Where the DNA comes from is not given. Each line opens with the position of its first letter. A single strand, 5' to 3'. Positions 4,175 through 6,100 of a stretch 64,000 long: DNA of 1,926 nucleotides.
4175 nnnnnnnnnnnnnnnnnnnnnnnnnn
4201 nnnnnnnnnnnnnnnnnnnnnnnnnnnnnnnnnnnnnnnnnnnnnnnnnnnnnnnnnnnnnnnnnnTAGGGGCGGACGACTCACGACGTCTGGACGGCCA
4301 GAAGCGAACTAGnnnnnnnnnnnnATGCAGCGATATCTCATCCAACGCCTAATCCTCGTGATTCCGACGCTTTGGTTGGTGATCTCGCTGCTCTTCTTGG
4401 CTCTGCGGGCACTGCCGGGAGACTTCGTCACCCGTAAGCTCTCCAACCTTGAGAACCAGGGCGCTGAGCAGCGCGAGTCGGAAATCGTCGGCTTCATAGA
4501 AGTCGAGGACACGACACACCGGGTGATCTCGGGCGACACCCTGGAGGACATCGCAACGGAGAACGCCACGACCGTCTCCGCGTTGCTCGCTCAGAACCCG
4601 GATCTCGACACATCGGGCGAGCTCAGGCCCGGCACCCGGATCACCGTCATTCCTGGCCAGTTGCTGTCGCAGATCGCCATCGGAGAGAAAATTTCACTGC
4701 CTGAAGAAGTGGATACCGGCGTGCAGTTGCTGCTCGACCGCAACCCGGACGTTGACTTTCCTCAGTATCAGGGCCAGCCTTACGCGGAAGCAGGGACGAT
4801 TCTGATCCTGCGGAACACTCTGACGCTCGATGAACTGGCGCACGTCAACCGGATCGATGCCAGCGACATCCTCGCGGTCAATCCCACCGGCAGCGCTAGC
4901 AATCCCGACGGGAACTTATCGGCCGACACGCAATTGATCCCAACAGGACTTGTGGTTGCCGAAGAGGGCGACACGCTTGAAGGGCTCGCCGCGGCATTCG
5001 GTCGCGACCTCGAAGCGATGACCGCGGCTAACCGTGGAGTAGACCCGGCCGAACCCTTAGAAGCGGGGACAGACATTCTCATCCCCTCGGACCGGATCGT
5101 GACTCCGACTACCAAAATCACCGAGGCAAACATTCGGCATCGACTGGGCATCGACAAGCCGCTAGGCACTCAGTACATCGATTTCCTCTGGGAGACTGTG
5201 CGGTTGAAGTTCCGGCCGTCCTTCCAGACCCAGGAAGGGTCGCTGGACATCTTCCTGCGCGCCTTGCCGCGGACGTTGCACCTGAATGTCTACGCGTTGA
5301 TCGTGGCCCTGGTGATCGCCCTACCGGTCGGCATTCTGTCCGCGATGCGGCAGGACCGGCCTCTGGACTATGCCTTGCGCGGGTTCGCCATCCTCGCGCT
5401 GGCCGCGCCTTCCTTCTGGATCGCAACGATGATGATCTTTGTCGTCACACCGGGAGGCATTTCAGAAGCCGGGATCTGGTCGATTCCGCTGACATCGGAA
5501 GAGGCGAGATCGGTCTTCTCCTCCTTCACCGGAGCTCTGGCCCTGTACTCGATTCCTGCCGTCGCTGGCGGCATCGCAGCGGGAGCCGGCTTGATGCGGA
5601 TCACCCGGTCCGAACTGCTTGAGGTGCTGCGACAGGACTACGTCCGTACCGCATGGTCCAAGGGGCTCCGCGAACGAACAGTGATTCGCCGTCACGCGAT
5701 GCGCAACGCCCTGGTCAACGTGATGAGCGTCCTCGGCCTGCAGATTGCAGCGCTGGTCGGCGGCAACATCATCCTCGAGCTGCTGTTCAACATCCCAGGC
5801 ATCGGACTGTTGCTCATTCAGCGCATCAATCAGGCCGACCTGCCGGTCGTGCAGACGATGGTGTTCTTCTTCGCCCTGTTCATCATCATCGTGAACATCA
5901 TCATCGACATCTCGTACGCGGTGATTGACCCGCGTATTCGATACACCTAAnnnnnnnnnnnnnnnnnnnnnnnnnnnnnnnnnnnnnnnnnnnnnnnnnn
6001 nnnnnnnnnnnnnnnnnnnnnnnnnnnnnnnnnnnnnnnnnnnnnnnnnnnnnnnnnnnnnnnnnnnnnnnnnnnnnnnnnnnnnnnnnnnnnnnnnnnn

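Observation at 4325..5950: DppB-type ABC permease carrying a ~230-aa periplasmic insertion with LysM-like repeats (two paralogous copies)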

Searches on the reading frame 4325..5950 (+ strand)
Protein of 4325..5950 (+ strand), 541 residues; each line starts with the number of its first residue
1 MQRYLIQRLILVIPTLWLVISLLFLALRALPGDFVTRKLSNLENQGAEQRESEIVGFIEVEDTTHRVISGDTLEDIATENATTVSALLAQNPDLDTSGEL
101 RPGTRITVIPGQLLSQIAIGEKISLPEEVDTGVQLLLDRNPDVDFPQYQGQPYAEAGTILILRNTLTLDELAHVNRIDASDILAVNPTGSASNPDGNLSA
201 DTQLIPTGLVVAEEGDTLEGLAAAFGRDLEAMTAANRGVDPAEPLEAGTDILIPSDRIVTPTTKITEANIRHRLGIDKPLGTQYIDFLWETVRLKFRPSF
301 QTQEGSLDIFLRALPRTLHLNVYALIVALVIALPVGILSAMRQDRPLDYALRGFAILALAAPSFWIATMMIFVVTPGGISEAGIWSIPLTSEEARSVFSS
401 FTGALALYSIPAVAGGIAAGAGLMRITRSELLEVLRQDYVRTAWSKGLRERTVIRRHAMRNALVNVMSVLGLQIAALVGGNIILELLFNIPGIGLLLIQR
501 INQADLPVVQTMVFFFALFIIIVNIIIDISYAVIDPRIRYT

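Call 7: search_protein_families(library=pfam, proteins=[window:4325-5950:+], max_evalue=1)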
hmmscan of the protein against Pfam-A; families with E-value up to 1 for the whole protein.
window:4325-5950:+ (541 aa): 5 families
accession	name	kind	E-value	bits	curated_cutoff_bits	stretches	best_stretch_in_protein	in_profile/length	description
PF00528.27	BPD_transp_1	-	1.7e-37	129.4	26.4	1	332-539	1-183/184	Binding-protein-dependent transport system inner membrane component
PF01476.26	LysM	-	9.2e-18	64.4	20.9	2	65-108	1-42/43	LysM domain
PF19300.4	BPD_transp_1_N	-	0.00042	20.9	23.8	1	268-292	49-73/114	Binding-prot-dependent transport system membrane comp, N-term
PF23472.1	LysM2_CERK1_LYK3_4_5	-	0.0054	17.1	27.4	1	62-108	5-53/56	LYK3/4/5 LysM2 domain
PF23446.1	LysM1_NFP_LYK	-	0.25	12.6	36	0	217-254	17-54/60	NFP/LYK LysM1 domain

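Call 11: find_homologous_proteins(query=window:4325-5950:+)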
Query window:4325-5950:+ (541 aa): 1832 proteins with E <= 0.001 among 8000 candidates; the best 120 are listed.
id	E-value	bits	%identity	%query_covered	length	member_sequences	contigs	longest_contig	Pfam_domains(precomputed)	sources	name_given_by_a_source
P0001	0.0e+0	1080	92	100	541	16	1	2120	PF01476.27,PF00528.28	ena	-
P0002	0.0e+0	1080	91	100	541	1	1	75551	PF01476.27,PF00528.28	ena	-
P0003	0.0e+0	1077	91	100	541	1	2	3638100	PF01476.27,PF00528.28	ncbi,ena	-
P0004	0.0e+0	1071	91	100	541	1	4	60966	PF01476.27,PF00528.28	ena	-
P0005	0.0e+0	1071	91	100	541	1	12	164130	PF01476.27,PF00528.28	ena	-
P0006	0.0e+0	1071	91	100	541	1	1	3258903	PF01476.27,PF00528.28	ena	-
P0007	0.0e+0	1070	91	100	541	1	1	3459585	PF01476.27,PF00528.28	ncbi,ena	-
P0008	0.0e+0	1070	91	100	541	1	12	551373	PF01476.27,PF00528.28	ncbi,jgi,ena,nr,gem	ncbi:MAG: ABC transporter permease subunit [Chloroflexi bacterium]|nr:ABC transporter permease subun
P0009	0.0e+0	1070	90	100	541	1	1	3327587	PF01476.27,PF00528.28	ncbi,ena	-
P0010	0.0e+0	1068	91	100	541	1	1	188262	PF01476.27,PF00528.28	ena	-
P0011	0.0e+0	1065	90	100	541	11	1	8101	PF01476.27,PF00528.28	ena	-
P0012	0.0e+0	1062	89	100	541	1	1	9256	PF01476.27,PF00528.28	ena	-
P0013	0.0e+0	1061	90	100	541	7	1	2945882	PF01476.27,PF00528.28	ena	-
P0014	0.0e+0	1060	89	100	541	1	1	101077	PF01476.27,PF00528.28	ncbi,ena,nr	ncbi:MAG: ABC transporter permease subunit [Chloroflexota bacterium]|nr:ABC transporter permease sub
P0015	0.0e+0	1058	89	100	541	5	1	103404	PF01476.27,PF00528.28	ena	-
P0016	0.0e+0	1058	90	100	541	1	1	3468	PF01476.27,PF00528.28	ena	-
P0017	0.0e+0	1057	89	100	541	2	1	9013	PF01476.27,PF00528.28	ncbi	-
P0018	0.0e+0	1057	89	100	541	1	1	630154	PF01476.27,PF00528.28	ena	-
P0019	0.0e+0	1055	89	100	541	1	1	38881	PF01476.27,PF00528.28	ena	-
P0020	0.0e+0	1055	89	100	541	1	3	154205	PF01476.27,PF00528.28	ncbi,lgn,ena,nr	ncbi:MAG: ABC transporter permease subunit [Chloroflexota bacterium]|nr:ABC transporter permease sub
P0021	0.0e+0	1052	88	100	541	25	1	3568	PF01476.27,PF00528.28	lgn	-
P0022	0.0e+0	1050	89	100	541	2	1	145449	PF01476.27,PF00528.28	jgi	-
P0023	0.0e+0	1049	89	100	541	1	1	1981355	PF01476.27,PF00528.28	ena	-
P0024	0.0e+0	1046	87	100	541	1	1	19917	PF01476.27,PF00528.28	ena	-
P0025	0.0e+0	1044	88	100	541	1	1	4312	PF01476.27,PF00528.28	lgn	-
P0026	0.0e+0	1044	88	100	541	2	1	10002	PF01476.27,PF00528.28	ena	-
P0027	0.0e+0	1044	88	100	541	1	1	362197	PF01476.27,PF00528.28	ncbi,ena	-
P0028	0.0e+0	1043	89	100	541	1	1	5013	PF01476.27,PF00528.28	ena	-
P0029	0.0e+0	1043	88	100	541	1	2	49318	PF01476.27,PF00528.28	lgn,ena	-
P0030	0.0e+0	1042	88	100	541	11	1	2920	PF01476.27,PF00528.28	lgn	-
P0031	0.0e+0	1042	88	100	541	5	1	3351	PF01476.27,PF00528.28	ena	-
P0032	0.0e+0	1041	88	100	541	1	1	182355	PF01476.27,PF00528.28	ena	-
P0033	0.0e+0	1040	89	100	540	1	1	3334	PF01476.27,PF00528.28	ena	-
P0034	0.0e+0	1039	88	100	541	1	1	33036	PF01476.27,PF00528.28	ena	-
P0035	0.0e+0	1039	87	100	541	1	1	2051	PF01476.27,PF00528.28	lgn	-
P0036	0.0e+0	1038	88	100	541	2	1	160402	PF01476.27,PF00528.28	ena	-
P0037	0.0e+0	1037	87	100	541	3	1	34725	PF01476.27,PF00528.28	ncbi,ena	-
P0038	0.0e+0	1037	88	100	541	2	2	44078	PF01476.27,PF00528.28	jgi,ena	-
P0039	0.0e+0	1034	89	100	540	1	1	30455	PF01476.27,PF00528.28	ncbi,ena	-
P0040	0.0e+0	1033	89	100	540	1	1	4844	PF01476.27,PF00528.28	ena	-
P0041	0.0e+0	1033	88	100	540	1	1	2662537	PF01476.27,PF00528.28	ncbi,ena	-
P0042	0.0e+0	1031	88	100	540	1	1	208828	PF01476.27,PF00528.28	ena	-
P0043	0.0e+0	1031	87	100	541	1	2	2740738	PF01476.27,PF00528.28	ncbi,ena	-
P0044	0.0e+0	1023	87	100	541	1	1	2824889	PF01476.27,PF00528.28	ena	-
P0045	0.0e+0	1022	86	100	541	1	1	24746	PF01476.27,PF00528.28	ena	-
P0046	0.0e+0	1021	86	100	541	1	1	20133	PF01476.27,PF00528.28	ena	-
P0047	0.0e+0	1020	86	100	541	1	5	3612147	PF01476.27,PF00528.28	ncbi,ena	-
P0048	0.0e+0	1020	87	100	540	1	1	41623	PF01476.27,PF00528.28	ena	-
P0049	0.0e+0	1016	86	100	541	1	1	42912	PF01476.27,PF00528.28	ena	-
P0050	0.0e+0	1016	86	100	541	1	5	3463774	PF01476.27,PF00528.28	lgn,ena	-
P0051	0.0e+0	1015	86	100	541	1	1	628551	PF01476.27,PF00528.28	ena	-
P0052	0.0e+0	1013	85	100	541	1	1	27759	PF01476.27,PF00528.28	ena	-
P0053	0.0e+0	1012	86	100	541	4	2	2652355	PF01476.27,PF00528.28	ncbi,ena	-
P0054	0.0e+0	1010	84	100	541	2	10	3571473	PF01476.27,PF00528.28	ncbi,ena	-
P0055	0.0e+0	1009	85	100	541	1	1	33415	PF01476.27,PF00528.28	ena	-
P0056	6.1e-297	1003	85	100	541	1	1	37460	PF01476.27,PF00528.28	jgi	jgi:peptide/nickel transport system permease protein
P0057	2.7e-296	1001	84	100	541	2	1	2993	PF01476.27,PF00528.28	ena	-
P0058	2.8e-296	1001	84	100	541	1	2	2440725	PF01476.27,PF00528.28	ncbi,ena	-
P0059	6.2e-295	997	83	100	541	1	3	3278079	PF01476.27,PF00528.28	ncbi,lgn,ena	-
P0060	4.6e-294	994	83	100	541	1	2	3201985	PF01476.27,PF00528.28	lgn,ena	-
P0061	3.1e-292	988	83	100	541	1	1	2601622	PF01476.27,PF00528.28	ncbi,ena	-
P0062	1.1e-291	986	83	100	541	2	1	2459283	PF01476.27,PF00528.28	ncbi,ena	-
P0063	5.5e-291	984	82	100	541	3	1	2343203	PF01476.27,PF00528.28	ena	-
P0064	3.5e-272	922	77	100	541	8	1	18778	PF01476.27,PF00528.28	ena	-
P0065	3.6e-261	885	87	88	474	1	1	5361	PF01476.27,PF00528.28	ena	-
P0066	3.9e-248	842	90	78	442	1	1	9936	PF01476.27,PF00528.28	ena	-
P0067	5.2e-245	832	82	85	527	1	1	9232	PF01476.27,PF00528.28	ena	-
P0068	1.8e-235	800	70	100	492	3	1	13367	PF01476.27,PF00528.28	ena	-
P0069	4.5e-234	796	69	100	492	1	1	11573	PF01476.27,PF00528.28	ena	-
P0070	9.9e-234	795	70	100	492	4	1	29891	PF01476.27,PF00528.28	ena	-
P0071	4.1e-233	793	70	100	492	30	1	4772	PF01476.27,PF00528.28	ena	-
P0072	2.4e-232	790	69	100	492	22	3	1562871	PF01476.27,PF00528.28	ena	-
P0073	3.2e-232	790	70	100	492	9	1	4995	PF01476.27,PF00528.28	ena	-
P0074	1.2e-230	785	69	100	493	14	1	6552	PF01476.27,PF00528.28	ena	-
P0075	1.2e-230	784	69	100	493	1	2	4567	PF01476.27,PF00528.28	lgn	-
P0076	3.4e-227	773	67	100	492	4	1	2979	PF01476.27,PF00528.28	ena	-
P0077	1.8e-219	748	65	100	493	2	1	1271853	PF01476.27,PF00528.28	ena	-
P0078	3.6e-213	727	64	100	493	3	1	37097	PF19300.5,PF01476.27,PF00528.28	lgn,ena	-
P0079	6.4e-213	726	64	100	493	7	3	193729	PF19300.5,PF01476.27,PF00528.28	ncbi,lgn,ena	-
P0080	1.6e-212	725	63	100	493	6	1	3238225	PF01476.27,PF00528.28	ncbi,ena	-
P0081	2.2e-212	724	64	100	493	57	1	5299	PF01476.27,PF00528.28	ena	-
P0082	6.1e-211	719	63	100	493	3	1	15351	PF01476.27,PF00528.28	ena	-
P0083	1.2e-210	719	63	100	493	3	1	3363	PF19300.5,PF01476.27,PF00528.28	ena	-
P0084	2.2e-209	714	63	100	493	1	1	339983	PF19300.5,PF01476.27,PF00528.28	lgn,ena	-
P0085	5.5e-209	713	63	100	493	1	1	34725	PF19300.5,PF01476.27,PF00528.28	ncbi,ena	-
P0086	1.1e-208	712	63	100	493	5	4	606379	PF19300.5,PF01476.27,PF00528.28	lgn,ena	-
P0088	1.7e-208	711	62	100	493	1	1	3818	PF01476.27,PF00528.28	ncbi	-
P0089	3.6e-208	710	62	100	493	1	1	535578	PF01476.27,PF00528.28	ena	-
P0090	1.1e-207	709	63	100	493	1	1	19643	PF01476.27,PF00528.28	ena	-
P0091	1.2e-207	709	62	100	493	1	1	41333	PF01476.27,PF00528.28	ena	-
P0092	2.3e-207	708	62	100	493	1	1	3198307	PF01476.27,PF00528.28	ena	-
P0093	2.6e-207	708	63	100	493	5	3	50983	PF01476.27,PF00528.28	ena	-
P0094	3.6e-207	707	62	100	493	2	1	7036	PF01476.27,PF00528.28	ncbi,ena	-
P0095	5.4e-207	706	62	100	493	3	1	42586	PF01476.27,PF00528.28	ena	-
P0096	6.2e-207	706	62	100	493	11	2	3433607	PF01476.27,PF00528.28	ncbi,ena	-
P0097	6.3e-207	706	60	100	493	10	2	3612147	PF19300.5,PF01476.27,PF00528.28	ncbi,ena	-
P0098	8.1e-207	706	62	100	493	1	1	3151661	PF01476.27,PF00528.28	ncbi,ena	-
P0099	1.3e-206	705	61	100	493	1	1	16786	PF19300.5,PF01476.27,PF00528.28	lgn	-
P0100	1.6e-206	705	62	100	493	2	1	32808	PF01476.27,PF00528.28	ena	-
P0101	2.3e-206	704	62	100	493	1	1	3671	PF01476.27,PF00528.28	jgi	-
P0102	3.0e-206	704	62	100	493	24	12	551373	PF19300.5,PF01476.27,PF00528.28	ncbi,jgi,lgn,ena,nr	ncbi:MAG: ABC transporter permease subunit [Chloroflexi bacterium]|nr:ABC transporter permease subun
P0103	3.8e-206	704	62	100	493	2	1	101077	PF19300.5,PF01476.27,PF00528.28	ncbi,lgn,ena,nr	ncbi:MAG: ABC transporter permease subunit [Chloroflexota bacterium]|nr:ABC transporter permease sub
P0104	4.5e-206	703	61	100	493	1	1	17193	PF01476.27,PF00528.28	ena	-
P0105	5.1e-206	703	62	100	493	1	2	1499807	PF01476.27,PF00528.28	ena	-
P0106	1.3e-205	702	60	100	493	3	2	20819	PF01476.27,PF00528.28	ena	-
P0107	1.4e-205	702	61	100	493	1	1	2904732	PF01476.27,PF00528.28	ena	-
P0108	4.6e-205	700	62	100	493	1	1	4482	PF01476.27,PF00528.28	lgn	-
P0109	1.1e-204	699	61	100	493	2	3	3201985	PF01476.27,PF00528.28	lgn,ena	-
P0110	1.8e-203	695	61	100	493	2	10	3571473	PF19300.5,PF01476.27,PF00528.28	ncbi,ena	-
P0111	1.9e-203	695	63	100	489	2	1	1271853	PF01476.27,PF00528.28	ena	-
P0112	2.6e-203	694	62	100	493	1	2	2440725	PF01476.27,PF00528.28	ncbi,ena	-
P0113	1.1e-202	692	61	100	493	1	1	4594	PF19300.5,PF01476.27,PF00528.28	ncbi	-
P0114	2.1e-202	691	61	100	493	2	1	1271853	PF01476.27,PF00528.28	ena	-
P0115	3.2e-202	691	60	100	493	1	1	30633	PF01476.27,PF00528.28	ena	-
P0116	8.5e-202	689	59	100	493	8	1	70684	PF01476.27,PF00528.28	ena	-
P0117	1.0e-201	689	61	100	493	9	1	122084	PF01476.27,PF00528.28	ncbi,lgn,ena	-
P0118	1.0e-201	689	59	100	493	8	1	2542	PF01476.27,PF00528.28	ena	-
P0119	1.7e-200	685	61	100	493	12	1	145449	PF01476.27,PF00528.28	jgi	-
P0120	5.4e-200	683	60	100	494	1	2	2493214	PF01476.27,PF00528.28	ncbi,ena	-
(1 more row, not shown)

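Call 14: find_related_loci(query=window:4325-5950:+, collection=genome_contigs, flank=10000)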
Query window:4325-5950:+ (541 aa) in genome_contigs; peptide patterns used: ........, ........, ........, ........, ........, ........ (x = any residue, [..] = any of these).
172 stretches matched a pattern; 76 encode a relative of the query (tblastn E <= 1e-3); 58 distinct loci.
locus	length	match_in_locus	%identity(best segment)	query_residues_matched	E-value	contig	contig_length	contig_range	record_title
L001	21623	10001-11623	91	1-541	0e+0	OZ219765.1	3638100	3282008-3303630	MAG: Dehalococcoidia bacterium isolate 2efd49d1-a845-418d-b650-c606456da4a2 genome assembly, chromosome: 2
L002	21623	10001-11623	92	1-541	0e+0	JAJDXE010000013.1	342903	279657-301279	MAG: Dehalococcoidia bacterium isolate jk18x25bins.9 k141_215665, whole genome shotgun sequence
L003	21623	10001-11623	89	1-541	0e+0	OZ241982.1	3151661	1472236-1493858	MAG: Dehalococcoidia bacterium isolate a2993f7c-5a6d-48af-91e8-092aec37f8f7 genome assembly, chromosome: 1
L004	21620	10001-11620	91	1-540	0e+0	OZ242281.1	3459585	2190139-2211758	MAG: Dehalococcoidia bacterium isolate 5b41c312-3693-4c79-a24d-842b6111755b genome assembly, chromosome: 1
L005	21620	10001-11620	90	1-540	0e+0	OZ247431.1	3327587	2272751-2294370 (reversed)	MAG: Dehalococcoidia bacterium isolate c15901d5-d28f-4d5c-bcfc-8c60e7bd0c97 genome assembly, chromosome: 1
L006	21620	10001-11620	91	1-540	0e+0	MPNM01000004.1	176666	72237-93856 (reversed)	MAG: Chloroflexi bacterium bin125 NODE_100_length_176666_cov_23.1353_ID_199, whole genome shotgun sequence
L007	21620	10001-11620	90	1-540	0e+0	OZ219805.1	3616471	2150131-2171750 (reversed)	MAG: Dehalococcoidia bacterium isolate c58c6e01-4a6e-4794-97be-e35f15c585e3 genome assembly, chromosome: 3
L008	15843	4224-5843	90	1-540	0e+0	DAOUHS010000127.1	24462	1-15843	MAG TPA_asm: Dehalococcoidia bacterium isolate S18_105 44576, whole genome shotgun sequence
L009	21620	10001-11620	89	1-540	0e+0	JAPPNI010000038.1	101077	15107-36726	MAG: Chloroflexota bacterium isolate RHO3_bin_68 NODE_506_length_101077_cov_27.304439, whole genome shotgun sequence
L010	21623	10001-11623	89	1-541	0e+0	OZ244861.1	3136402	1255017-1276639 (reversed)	MAG: Dehalococcoidia bacterium isolate c89b5861-ddb0-43db-8093-953e815e1e37 genome assembly, chromosome: 1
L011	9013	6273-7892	89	1-540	0e+0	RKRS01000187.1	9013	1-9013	MAG: Dehalococcoidia bacterium isolate PNGco_C_binSS7 scaffold_1392, whole genome shotgun sequence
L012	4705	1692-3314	88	1-541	0e+0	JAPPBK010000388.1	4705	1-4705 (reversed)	MAG: Chloroflexota bacterium isolate IRC2_bin_8 NODE_2282_length_4705_cov_7.40022, whole genome shotgun sequence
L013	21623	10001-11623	88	1-541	0e+0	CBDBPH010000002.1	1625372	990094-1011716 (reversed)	MAG: Dehalococcoidia bacterium isolate 745030fc-1ee1-449d-a068-ea6b321db757 genome assembly, contig: contig_2, whole gen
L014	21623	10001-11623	88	1-541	0e+0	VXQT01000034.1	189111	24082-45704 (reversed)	MAG: Chloroflexi bacterium isolate SB0664_bin_15 NODE_61_length_189111_cov_62.214968, whole genome shotgun sequence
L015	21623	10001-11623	88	1-541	0e+0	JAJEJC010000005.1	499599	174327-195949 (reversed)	MAG: Dehalococcoidia bacterium isolate p16x63bins.52 k141_636841, whole genome shotgun sequence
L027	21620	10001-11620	83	1-540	0e+0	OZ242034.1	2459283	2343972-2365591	MAG: Dehalococcoidia bacterium isolate 72ec99ff-6f13-4058-b9f9-659670a83d8f genome assembly, chromosome: 1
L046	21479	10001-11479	59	1-541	0e+0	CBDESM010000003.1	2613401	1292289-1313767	MAG: Dehalococcoidia bacterium isolate 9bf0aa80-827e-4598-ae14-22b7b380c390 genome assembly, contig: contig_3, whole gen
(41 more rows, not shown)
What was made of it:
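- Tried and rejected: I rejected it because all close relatives are Dehalococcoidia MAGs (calls 11, 14).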
